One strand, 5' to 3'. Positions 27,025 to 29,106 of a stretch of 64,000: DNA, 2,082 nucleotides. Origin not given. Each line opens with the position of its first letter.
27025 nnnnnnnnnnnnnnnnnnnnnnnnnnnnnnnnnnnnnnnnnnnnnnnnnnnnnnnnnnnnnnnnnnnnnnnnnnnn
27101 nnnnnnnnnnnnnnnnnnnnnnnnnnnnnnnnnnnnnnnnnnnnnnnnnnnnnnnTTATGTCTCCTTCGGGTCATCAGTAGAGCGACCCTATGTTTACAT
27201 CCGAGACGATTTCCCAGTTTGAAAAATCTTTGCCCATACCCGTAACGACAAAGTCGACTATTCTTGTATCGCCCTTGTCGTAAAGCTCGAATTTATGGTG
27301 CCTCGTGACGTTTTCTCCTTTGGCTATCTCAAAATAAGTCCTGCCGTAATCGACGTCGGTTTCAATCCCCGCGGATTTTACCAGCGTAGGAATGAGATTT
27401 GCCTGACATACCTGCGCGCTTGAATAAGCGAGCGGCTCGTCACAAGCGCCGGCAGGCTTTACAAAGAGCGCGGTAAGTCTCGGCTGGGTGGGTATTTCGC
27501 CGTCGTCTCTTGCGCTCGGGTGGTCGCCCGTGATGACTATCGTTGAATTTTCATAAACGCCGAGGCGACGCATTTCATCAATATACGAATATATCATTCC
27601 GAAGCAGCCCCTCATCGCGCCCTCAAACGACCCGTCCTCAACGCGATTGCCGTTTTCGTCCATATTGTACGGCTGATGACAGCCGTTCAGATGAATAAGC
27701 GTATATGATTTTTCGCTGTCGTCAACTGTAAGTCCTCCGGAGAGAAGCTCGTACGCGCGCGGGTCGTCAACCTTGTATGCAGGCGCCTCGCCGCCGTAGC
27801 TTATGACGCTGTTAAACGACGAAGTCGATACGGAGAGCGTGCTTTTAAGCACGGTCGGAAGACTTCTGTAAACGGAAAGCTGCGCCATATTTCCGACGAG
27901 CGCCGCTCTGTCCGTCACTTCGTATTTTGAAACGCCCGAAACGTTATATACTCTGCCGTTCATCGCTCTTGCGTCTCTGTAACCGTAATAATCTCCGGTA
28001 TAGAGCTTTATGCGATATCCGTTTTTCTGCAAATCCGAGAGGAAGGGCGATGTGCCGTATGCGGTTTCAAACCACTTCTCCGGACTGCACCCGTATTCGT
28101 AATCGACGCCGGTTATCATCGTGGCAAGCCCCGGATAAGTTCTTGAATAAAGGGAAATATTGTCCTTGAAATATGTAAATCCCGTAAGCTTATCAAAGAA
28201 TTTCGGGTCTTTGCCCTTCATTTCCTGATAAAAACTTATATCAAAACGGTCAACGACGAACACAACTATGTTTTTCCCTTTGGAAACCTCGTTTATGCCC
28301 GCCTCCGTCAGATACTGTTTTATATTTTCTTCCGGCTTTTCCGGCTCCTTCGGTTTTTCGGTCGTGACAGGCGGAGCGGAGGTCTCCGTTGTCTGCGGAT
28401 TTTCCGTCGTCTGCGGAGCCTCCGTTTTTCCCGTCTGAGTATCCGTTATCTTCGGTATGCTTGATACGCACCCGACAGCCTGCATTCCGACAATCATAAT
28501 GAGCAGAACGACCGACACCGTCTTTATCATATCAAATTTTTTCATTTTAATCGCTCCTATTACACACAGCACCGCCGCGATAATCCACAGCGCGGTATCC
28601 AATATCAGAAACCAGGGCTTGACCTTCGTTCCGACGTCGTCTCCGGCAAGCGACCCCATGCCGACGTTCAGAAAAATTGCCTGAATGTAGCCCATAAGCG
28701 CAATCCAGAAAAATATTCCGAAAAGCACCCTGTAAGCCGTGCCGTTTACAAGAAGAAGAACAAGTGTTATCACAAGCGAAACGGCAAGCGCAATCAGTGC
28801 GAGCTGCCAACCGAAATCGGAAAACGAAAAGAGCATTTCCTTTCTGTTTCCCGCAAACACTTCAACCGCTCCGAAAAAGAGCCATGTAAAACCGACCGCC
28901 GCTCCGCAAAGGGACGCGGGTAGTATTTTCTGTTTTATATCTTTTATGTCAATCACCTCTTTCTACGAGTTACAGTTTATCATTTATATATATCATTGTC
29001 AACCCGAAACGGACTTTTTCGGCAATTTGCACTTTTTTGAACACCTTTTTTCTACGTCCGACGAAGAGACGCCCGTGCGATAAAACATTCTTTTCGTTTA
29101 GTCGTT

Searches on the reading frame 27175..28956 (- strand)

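Call 8: search_protein_families(library=pfam, proteins=[window:27175-28956:-], max_evalue=0.00001)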
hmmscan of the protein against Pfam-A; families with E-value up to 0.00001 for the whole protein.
window:27175-28956:- (593 aa): 1 family
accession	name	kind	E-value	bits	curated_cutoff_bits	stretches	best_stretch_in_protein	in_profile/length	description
PF00884.28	Sulfatase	-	4.3e-06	26.7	25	0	228-486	1-248/301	Sulfatase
